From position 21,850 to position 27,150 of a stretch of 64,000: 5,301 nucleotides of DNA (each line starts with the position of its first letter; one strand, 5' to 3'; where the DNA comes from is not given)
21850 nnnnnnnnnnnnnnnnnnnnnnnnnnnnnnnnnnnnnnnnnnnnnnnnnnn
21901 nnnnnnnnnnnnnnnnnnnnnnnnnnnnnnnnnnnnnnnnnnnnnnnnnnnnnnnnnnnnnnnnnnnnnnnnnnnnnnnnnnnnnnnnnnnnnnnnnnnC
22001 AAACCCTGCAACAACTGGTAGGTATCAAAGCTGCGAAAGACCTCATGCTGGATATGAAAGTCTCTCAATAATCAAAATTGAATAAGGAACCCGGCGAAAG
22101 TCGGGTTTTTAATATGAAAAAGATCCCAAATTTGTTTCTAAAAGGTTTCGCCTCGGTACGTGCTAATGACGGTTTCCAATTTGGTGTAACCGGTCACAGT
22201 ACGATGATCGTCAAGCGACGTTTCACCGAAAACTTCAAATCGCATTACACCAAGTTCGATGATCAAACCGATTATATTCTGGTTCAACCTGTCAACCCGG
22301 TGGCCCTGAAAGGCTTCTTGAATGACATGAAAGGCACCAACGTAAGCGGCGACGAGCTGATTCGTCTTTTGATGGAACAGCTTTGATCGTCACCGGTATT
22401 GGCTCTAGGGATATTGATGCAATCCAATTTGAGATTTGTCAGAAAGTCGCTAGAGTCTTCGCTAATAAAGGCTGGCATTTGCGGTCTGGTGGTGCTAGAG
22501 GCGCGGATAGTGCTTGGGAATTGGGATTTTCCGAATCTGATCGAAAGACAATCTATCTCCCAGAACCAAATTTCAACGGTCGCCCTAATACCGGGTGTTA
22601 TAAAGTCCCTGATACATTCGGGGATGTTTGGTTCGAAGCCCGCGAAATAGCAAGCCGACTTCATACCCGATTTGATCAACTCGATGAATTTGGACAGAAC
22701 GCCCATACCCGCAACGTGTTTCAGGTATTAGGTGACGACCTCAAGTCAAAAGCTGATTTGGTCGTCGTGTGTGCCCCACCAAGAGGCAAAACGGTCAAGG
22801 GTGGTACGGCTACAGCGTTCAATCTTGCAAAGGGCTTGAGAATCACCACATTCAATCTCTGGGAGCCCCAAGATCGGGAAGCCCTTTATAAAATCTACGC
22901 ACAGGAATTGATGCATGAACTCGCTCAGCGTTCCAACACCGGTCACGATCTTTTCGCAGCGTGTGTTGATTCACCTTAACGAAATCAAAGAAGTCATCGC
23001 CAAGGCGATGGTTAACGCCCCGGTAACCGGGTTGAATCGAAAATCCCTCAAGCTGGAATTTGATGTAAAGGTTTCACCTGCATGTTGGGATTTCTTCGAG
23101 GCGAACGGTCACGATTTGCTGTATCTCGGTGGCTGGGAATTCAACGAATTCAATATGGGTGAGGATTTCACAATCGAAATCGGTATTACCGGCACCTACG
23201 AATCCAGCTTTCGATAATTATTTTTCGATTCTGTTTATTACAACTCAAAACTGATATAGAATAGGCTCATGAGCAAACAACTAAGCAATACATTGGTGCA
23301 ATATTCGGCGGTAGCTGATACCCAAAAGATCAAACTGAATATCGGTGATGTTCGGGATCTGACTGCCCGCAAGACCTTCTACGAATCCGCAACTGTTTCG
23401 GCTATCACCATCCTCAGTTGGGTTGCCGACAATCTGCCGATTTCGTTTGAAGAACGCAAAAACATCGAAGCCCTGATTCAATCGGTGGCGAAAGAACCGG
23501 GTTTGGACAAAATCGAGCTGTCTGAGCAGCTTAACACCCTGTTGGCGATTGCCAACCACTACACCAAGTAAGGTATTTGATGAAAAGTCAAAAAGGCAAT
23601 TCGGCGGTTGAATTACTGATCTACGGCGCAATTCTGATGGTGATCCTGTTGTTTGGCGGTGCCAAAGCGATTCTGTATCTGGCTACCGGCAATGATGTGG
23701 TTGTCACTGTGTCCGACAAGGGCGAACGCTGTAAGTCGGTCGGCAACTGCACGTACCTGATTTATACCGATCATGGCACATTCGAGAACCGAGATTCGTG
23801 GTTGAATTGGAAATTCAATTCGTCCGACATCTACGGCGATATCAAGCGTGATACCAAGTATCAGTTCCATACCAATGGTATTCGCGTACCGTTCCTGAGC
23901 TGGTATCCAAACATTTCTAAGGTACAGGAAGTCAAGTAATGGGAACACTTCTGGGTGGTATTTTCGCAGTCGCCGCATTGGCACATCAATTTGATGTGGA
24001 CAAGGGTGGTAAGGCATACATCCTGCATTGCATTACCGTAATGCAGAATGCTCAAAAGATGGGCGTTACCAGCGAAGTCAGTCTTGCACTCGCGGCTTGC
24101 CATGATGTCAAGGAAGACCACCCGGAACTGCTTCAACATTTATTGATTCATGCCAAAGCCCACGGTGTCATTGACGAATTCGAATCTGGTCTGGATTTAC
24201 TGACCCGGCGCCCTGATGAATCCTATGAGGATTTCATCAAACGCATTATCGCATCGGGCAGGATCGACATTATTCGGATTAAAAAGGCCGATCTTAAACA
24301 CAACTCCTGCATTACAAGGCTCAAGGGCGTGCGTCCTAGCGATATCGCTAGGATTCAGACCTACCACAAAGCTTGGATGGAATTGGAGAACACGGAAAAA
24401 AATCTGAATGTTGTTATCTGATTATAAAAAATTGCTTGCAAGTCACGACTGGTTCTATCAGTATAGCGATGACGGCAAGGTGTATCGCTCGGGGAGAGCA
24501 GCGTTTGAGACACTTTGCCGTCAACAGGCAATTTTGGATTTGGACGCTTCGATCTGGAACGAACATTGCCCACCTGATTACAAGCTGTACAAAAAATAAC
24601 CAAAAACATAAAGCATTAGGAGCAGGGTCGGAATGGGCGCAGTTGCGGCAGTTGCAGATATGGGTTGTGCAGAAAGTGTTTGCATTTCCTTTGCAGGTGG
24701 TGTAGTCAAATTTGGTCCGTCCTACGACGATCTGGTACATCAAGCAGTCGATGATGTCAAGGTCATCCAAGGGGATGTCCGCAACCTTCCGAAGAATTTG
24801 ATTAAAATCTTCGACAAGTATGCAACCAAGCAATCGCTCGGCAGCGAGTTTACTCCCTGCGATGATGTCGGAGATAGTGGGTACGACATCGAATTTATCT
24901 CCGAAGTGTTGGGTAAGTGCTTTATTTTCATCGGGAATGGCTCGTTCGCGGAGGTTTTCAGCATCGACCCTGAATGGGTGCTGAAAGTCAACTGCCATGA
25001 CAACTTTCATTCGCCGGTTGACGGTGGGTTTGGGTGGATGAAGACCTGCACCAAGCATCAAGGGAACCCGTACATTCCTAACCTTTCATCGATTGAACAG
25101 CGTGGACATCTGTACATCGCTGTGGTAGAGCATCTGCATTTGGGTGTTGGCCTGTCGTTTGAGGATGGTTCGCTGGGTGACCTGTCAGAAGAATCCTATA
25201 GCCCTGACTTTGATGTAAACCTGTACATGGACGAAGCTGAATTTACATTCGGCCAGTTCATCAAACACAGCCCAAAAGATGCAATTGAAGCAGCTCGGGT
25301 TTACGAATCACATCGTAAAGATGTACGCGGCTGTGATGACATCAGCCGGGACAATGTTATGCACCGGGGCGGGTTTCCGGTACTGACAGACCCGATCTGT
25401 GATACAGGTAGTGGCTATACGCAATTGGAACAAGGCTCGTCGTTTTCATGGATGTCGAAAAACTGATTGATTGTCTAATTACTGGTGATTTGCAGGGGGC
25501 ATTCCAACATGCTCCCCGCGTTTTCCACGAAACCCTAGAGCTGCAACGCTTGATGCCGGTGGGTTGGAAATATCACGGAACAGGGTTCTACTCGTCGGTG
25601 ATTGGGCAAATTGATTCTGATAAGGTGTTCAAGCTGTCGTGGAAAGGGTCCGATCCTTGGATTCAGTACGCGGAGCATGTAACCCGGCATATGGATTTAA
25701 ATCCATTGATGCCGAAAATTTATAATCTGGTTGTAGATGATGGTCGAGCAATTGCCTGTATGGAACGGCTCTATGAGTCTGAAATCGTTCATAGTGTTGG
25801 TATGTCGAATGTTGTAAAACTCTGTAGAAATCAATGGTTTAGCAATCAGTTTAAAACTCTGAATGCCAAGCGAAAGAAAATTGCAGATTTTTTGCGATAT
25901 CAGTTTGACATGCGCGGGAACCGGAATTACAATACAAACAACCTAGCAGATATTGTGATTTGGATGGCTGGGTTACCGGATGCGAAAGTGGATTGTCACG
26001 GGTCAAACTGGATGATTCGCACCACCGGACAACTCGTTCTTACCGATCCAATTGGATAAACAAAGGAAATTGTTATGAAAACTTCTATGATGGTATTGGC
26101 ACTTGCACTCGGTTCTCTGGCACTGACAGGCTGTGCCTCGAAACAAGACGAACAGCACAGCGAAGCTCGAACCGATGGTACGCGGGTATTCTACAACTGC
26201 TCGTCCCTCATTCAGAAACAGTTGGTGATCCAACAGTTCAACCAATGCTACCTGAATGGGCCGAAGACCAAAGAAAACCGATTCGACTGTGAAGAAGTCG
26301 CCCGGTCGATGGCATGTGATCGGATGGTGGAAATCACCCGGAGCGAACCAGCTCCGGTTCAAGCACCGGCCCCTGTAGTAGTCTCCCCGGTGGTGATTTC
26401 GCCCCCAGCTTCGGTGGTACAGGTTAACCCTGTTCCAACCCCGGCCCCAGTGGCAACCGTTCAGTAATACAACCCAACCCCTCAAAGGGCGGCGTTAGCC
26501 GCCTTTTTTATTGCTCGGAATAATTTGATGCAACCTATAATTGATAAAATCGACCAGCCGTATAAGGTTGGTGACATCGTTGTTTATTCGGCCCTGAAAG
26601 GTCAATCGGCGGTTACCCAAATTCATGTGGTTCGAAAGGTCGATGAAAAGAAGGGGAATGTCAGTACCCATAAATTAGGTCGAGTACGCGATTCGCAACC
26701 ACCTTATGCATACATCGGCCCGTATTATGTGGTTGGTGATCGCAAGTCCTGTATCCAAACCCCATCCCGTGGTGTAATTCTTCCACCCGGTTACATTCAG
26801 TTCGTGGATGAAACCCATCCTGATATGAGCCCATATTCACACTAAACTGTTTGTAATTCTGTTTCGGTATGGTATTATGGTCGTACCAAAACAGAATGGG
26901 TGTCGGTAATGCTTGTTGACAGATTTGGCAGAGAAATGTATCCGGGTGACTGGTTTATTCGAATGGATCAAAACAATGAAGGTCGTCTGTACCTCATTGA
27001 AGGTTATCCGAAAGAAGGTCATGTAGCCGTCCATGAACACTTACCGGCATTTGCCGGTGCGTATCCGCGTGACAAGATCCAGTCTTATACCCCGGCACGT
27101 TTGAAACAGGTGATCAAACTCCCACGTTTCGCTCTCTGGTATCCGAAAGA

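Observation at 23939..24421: Phage-encoded small alarmone hydrolase (SpoT-type HD domain)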

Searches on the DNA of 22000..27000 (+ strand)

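Call 8: search_dna_similar(query=window:22000-27000:+, collection=phages, mode=near, max_rows=20)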
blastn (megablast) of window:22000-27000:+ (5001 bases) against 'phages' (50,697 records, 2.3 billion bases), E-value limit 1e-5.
No match.
